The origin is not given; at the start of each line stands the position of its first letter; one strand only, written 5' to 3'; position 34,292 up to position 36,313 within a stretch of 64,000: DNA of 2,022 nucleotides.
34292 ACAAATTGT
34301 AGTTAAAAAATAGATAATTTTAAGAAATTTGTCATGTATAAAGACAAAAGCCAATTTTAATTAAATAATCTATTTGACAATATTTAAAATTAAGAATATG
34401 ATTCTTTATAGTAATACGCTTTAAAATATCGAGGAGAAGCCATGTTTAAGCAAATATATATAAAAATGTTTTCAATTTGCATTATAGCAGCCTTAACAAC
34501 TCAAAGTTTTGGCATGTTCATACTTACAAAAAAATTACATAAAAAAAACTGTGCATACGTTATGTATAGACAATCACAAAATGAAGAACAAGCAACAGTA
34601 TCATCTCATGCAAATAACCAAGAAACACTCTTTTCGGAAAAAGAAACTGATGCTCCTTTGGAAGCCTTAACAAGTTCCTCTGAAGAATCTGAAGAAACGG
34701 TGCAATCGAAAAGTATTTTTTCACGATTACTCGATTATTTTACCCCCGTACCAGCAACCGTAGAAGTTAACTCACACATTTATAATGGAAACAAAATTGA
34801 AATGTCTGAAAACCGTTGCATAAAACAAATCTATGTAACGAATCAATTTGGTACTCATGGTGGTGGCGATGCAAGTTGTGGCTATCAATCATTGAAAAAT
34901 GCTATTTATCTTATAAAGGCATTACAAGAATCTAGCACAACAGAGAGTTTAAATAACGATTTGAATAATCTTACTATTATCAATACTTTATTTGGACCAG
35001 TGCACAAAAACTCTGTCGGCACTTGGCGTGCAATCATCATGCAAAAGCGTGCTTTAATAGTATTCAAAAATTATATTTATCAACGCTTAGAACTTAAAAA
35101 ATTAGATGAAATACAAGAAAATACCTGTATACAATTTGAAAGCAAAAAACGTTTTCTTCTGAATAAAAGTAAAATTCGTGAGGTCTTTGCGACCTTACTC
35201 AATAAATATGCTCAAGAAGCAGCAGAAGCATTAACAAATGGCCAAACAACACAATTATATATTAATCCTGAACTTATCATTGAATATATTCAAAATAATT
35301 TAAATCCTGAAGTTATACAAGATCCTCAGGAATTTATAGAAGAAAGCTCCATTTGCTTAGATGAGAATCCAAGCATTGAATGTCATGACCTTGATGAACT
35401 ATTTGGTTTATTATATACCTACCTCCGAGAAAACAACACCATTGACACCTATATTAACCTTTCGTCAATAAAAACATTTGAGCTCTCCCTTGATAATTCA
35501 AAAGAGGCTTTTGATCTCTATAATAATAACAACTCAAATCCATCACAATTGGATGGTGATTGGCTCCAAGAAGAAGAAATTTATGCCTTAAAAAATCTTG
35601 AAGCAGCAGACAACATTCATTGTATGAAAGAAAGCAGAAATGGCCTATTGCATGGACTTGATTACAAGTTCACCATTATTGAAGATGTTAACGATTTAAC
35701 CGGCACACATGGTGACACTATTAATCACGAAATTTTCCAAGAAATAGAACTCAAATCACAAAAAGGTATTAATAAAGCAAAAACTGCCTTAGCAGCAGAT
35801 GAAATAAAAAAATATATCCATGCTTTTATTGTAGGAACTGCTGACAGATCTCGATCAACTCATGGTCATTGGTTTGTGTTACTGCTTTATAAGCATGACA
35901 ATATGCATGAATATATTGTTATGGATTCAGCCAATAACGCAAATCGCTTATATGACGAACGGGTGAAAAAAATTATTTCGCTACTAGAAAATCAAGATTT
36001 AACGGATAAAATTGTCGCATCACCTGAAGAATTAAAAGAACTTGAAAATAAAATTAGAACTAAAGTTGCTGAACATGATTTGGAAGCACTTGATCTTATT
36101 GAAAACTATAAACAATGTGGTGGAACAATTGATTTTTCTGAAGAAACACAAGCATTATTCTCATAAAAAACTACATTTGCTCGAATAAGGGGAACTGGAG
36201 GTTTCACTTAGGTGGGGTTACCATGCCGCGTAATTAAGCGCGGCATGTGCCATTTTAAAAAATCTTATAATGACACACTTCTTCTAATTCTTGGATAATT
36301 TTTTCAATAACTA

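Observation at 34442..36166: Secreted 574-aa protein with C-terminal His-Asp-Cys in CE-clan (Ulp1/deSUMOylase-deubiquitinase-like) order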

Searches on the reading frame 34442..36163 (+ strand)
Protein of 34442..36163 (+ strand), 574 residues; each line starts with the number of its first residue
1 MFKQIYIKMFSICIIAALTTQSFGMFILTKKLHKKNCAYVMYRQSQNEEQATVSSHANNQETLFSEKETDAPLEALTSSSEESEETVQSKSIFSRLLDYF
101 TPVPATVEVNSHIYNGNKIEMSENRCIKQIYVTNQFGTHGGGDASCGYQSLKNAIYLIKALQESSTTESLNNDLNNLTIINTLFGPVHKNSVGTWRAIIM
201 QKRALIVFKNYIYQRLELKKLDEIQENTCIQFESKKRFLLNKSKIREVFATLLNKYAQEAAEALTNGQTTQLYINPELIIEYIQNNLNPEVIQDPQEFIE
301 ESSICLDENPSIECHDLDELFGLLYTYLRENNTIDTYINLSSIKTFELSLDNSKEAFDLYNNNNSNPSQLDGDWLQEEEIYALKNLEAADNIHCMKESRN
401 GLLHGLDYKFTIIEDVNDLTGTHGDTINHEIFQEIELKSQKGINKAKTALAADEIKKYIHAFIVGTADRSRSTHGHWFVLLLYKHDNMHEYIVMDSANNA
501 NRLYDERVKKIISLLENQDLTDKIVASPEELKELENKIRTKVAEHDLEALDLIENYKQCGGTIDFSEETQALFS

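Call 3: search_protein_families(library=pfam, proteins=[window:34442-36163:+], max_evalue=10)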
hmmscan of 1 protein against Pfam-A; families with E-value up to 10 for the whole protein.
window:34442-36163:+ (574 aa): 2 families
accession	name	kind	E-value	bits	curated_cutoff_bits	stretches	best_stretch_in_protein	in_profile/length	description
PF18350.7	SH3_17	-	0.13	12.6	27.7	1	175-208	4-36/53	Restriction endonuclease SH3 domain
PF01030.30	Recep_L_domain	-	0.23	12.1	21.8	1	200-245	62-106/112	Receptor L domain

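Call 4: search_protein_families(library=ncbifam, proteins=[window:34442-36163:+], max_evalue=10)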
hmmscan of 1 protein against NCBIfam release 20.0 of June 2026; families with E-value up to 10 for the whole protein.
window:34442-36163:+ (574 aa): 1 family
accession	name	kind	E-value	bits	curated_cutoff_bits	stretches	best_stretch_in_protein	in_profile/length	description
NF047768.1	Clp_like_SDH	equivalog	0.052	13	250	1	502-558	195-251/260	SDH family Clp fold serine proteinase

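Call 5: search_solved_structures(query=window:34442-36163:+, max_evalue=10, show_alignments=3)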
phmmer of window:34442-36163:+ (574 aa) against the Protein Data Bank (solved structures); distinct sequences matched with E-value up to 10: 0.

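Call 6: find_homologous_proteins(query=window:34442-36163:+, max_evalue=0.001)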
Query window:34442-36163:+ (574 aa): 5 proteins with E <= 0.001 among 8000 candidates.
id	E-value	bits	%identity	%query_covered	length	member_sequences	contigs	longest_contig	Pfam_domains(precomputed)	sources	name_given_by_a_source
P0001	0.0e+0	1256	100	99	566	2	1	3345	-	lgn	-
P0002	4.3e-212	724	60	100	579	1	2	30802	-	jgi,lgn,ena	-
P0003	7.3e-167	574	49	100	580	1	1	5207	-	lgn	-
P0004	7.4e-126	439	46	88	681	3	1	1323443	-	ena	-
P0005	3.9e-16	77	29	68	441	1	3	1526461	-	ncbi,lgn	ncbi:MAG: hypothetical protein AB7F19_02260 [Candidatus Babeliales bacterium]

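Call 21: predict_structure(alignment_id=A1)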
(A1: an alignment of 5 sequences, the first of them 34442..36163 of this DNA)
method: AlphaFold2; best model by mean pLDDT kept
length: 574 residues; sequences in the alignment: 5
mean_pLDDT: 62.0   pTM: 0.49
mean pLDDT of the five models: 62.0, 60.0, 59.2, 57.5, 51.1
residues with pLDDT >= 90: 38; 70-90: 197; 50-70: 178; < 50: 161
segments of 3 or more residues with pLDDT < 50: 1-4, 17-89, 101-144, 187-191, 363-373, 389-399, 468-474, 521-524
pLDDT, mean of each block of 10 residues (from residue 1): 54 55 32 29 32 29 24 26 35 52 35 32 27 34 52 72 71 64 52 59 76 85 86 82 92 91 76 85 87 85 69 82 90 89 74 65 40 53 56 39 67 71 70 69 71 72 64 57 67 60 62 62 58 86 79 69 78 69
secondary structure, 60 per line:
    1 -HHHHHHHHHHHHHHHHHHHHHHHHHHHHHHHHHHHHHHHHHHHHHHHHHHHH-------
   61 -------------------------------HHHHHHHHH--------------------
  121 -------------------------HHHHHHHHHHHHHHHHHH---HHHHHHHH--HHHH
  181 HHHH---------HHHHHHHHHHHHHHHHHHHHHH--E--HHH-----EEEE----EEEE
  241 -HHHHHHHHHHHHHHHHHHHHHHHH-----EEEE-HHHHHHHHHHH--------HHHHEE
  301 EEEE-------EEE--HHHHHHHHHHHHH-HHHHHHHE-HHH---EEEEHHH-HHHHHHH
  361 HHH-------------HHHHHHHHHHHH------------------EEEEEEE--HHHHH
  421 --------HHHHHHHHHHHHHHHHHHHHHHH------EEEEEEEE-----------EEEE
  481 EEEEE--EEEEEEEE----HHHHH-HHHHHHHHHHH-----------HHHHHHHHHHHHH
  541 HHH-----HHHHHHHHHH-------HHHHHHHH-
elements in order: H2-53 H92-100 H146-163 H167-174 H177-184 H194-215 E229-232 E237-240 H242-265 E271-274 H276-286 H295-298 E299-304 E312-314 H317-329 H331-337 E346-349 H354-363 H377-388 E407-413 H416-420 H429-451 E458-465 E477-485 E488-495 H500-504 H506-516 H528-543 H549-558 H566-573

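Call 23: search_solved_structures(query=A1, max_evalue=10, show_alignments=5)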
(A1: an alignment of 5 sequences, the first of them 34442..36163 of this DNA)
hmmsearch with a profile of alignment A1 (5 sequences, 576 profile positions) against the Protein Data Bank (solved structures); distinct sequences matched with E-value up to 10: 1.
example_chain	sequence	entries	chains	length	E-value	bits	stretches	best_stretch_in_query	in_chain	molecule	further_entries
3mkl_A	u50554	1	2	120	1.2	10.6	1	126-170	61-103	HTH-type transcriptional regulator gadX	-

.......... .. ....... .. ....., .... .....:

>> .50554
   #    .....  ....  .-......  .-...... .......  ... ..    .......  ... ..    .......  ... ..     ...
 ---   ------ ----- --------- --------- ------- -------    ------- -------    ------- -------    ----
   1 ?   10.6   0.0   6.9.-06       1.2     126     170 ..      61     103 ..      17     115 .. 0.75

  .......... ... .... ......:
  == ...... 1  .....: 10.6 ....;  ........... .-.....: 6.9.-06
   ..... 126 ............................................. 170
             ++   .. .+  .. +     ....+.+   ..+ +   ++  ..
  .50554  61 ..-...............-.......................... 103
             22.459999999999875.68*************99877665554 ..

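Call 24: find_encoding_contigs(protein=P0005, flank=6000, max_places=3)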
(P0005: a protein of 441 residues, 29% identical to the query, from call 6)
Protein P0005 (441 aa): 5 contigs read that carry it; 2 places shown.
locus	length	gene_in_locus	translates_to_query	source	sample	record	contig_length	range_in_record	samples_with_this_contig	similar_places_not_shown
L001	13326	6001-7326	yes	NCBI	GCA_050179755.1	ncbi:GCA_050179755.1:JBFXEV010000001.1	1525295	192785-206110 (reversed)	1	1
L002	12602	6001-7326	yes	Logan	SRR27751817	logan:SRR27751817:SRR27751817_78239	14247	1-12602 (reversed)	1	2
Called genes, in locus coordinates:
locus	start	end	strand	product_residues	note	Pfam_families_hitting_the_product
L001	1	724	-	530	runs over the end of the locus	PF00916:Sulfate_transp, PF01740:STAS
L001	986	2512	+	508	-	PF12796:Ank_2 (faint), PF13637:Ank_4 (faint), PF00023:Ank (faint)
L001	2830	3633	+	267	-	-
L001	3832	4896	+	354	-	-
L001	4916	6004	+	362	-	PF12796:Ank_2, PF13637:Ank_4 (faint), PF12796:Ank_2, PF13606:Ank_3 (faint), PF13857:Ank_5, PF00023:Ank, PF12796:Ank_2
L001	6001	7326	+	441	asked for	-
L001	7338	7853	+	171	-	-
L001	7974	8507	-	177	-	-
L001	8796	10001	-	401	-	PF01712:dNK, PF02223:Thymidylate_kin (faint), PF00903:Glyoxalase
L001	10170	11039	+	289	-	-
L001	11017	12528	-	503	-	PF01676:Metalloenzyme, PF06415:iPGM_N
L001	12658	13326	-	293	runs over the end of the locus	-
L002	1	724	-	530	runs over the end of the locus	PF00916:Sulfate_transp, PF01740:STAS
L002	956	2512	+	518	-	PF12796:Ank_2 (faint), PF13637:Ank_4 (faint), PF00023:Ank (faint)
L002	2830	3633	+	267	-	-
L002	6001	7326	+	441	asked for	-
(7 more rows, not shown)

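Call 25: search_protein_representatives(alignment_id=A1)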
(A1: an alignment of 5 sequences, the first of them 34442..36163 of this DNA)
Query: 5 sequences, 576 profile positions. Proteins with E-value up to 0.001 (for the whole library): 380; up to 1e-10: 193; up to 1e-30: 19. The best 150 are listed.
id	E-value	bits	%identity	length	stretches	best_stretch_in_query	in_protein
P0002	2.4e-296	1000.2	-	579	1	1-576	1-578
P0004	1.1e-258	875.8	-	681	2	28-575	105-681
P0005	8.2e-137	473.5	-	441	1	73-523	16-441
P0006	2.6e-128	445.4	-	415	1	117-525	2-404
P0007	6.7e-84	298.8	-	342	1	1-305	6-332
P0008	2.3e-60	221.1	-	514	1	125-520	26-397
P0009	5.4e-48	180.3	-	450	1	112-519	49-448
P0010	6.5e-45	170.1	-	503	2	111-390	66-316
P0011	4.5e-44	167.3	-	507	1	121-522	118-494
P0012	7.3e-44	166.6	-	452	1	108-523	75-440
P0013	2.8e-42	161.4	-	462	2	325-519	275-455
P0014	6.4e-42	160.2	-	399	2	399-572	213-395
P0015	1.6e-41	158.9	-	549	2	109-386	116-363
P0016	5.4e-41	157.1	-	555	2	107-387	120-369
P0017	3.9e-38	147.7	-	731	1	28-500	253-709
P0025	1.6e-29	119.3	-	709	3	94-214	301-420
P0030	3.2e-27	111.7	-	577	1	126-575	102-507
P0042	1.3e-25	106.3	-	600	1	125-544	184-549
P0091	4.0e-17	78.3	-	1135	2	127-393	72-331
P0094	5.5e-17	77.9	-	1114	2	128-394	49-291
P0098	7.7e-17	77.4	-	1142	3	128-293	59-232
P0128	8.2e-15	70.7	-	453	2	125-208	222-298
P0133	1.8e-14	69.6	-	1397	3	41-220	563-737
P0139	3.5e-14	68.6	-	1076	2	93-301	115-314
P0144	6.9e-14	67.6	-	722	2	118-221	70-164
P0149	1.5e-13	66.5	-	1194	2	77-391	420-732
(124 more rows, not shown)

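Call 27: search_protein_families(library=pfam, alignment_id=A2, max_evalue=0.01)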
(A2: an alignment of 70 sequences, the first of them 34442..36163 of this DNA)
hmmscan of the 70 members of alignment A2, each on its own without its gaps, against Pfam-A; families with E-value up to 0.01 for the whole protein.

A. member 1, window:34442-36163:+ (574 aa): 0 families

B. families by the number of members that match (of 70 scanned): 5 families
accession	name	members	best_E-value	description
PF02902.25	Peptidase_C48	2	0.00033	Ulp1 protease family, C-terminal catalytic domain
PF22734.1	NNH2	1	9.1e-05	NACHT N-terminal Helical domain 2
PF07926.17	TPR_MLP1_2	1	0.0047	TPR/MLP1/MLP2-like protein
PF22165.2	SSO1393-like_WHD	1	0.0064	SSO1393-like, winged-helix domain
PF07697.16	7TMR-HDED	1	0.0085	7TM-HD extracellular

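Call 28: search_solved_structures(query=A2, max_evalue=10, show_alignments=5)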
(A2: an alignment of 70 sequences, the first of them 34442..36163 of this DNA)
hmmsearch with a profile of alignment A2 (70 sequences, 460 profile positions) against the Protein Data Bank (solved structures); distinct sequences matched with E-value up to 10: 11.
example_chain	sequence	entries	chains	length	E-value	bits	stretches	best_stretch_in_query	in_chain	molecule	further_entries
7fiu_A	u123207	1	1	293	0.0081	18.3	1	366-435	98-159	ULP_PROTEASE domain-containing protein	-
1xsv_A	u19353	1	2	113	0.059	15.5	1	208-286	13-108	Hypothetical UPF0122 protein SAV1236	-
4pcw_A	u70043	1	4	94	0.095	14.8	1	298-360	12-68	Filaggrin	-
2j6y_A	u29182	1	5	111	0.46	12.6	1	175-233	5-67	PHOSPHOSERINE PHOSPHATASE RSBU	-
1w53_A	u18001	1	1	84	0.52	12.4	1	175-231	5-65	PHOSPHOSERINE PHOSPHATASE RSBU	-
2j6z_A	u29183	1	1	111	0.63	12.1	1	175-233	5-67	PHOSPHOSERINE PHOSPHATASE RSBU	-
2j70_A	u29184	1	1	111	0.74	11.9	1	175-233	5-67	PHOSPHOSERINE PHOSPHATASE RSBU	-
6s4s_B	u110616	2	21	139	0.79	11.8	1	398-440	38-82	PlyP35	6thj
6s3y_A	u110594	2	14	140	0.82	11.7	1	398-440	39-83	PlyP35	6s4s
6s4s_A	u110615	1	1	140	0.82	11.7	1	398-440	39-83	PlyP35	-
9xip_A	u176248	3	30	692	1.8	10.6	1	188-258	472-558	Serine protein kinase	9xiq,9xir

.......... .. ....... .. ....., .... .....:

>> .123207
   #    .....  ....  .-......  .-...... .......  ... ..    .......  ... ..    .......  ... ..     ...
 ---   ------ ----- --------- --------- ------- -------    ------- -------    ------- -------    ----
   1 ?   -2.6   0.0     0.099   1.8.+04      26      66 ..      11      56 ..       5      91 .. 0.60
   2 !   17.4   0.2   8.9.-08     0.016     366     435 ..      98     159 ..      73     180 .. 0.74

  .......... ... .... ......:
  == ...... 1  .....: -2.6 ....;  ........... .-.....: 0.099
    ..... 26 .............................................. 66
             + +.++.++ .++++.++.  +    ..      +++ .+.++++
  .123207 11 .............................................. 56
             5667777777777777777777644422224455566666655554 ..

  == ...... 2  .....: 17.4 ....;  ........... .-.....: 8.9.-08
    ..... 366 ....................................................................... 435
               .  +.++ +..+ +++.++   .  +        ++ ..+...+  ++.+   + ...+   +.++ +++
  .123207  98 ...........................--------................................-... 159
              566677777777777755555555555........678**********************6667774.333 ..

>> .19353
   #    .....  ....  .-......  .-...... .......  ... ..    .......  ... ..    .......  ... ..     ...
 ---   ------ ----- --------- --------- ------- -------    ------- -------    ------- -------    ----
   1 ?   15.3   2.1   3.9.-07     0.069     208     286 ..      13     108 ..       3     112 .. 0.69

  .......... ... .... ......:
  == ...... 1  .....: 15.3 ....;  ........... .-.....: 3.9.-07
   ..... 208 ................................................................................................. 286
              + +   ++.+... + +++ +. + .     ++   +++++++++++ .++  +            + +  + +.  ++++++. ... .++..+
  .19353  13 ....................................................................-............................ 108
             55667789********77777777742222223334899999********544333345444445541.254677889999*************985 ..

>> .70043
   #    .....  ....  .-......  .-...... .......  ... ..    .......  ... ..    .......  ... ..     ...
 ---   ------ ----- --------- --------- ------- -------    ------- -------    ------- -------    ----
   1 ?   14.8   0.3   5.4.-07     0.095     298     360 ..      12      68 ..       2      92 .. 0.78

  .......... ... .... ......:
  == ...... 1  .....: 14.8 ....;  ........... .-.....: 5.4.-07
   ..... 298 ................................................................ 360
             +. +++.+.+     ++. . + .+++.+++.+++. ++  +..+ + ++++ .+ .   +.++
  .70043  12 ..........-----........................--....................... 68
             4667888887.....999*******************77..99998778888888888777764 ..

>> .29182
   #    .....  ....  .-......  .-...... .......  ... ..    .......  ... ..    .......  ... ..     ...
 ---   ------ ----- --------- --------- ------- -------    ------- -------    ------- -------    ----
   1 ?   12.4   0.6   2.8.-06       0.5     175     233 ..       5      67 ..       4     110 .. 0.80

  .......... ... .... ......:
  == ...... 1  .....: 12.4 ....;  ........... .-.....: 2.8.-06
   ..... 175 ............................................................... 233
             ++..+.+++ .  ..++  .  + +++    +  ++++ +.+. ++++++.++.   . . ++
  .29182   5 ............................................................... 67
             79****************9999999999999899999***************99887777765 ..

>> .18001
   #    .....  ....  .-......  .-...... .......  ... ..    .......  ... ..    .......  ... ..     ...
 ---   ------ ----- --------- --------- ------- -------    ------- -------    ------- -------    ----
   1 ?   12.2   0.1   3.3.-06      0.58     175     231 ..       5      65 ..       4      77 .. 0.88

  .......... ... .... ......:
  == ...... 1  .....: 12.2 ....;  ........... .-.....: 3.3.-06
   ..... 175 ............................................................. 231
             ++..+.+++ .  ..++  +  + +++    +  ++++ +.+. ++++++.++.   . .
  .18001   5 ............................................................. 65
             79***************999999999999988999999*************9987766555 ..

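Call 34: find_homologous_proteins(query=A2, max_evalue=0.00001)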
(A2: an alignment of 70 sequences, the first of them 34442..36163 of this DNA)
Query A2 (70 sequences) (574 aa, profile of the alignment): 5 proteins with E <= 0.00001 among 8000 candidates.
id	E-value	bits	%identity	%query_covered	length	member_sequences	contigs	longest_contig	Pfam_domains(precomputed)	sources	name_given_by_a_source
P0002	1.1e-113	399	60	100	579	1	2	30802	-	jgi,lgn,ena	-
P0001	1.9e-111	391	100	99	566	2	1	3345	-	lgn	-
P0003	1.2e-108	382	49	100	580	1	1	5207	-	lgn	-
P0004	1.7e-102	362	46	88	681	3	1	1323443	-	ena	-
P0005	7.6e-92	327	29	68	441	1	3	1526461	-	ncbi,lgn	ncbi:MAG: hypothetical protein AB7F19_02260 [Candidatus Babeliales bacterium]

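Call 36: list_cluster_members(proteins=[P0006, P0008, P0009, P0010, P0011, P0013, P0017, P0030, P0042, P0091])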
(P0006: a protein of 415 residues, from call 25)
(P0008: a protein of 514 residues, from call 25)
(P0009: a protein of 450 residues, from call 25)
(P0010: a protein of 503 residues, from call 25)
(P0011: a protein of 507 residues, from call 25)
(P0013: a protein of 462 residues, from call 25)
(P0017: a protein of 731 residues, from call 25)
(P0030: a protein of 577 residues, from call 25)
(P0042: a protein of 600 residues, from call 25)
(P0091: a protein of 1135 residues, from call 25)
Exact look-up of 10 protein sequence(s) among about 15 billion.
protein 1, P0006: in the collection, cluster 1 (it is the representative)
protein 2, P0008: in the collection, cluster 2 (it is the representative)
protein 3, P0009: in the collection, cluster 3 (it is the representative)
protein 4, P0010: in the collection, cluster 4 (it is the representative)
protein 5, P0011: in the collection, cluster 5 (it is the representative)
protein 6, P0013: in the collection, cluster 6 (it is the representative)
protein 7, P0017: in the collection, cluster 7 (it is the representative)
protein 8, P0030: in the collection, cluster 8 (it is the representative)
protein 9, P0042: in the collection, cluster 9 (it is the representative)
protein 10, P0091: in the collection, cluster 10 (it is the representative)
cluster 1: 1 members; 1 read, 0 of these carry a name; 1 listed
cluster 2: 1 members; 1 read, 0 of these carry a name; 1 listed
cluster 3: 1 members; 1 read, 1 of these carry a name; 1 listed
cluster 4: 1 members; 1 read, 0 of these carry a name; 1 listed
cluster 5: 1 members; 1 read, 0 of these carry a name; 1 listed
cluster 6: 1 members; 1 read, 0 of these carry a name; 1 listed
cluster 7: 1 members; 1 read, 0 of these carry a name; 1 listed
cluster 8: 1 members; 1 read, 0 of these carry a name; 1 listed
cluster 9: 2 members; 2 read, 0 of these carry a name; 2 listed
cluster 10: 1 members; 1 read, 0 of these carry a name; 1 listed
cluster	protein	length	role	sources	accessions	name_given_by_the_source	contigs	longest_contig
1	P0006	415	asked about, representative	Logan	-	-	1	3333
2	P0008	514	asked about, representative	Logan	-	-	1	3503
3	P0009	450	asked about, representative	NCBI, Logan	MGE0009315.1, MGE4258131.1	MAG: hypothetical protein AB7F19_02125 [Candidatus Babeliales bacterium]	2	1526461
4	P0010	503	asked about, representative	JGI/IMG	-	-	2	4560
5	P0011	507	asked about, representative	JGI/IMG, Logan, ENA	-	-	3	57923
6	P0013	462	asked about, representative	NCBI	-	-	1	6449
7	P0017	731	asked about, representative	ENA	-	-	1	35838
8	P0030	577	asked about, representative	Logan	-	-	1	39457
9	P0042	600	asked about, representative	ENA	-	-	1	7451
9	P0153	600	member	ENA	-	-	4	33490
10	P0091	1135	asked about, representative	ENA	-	-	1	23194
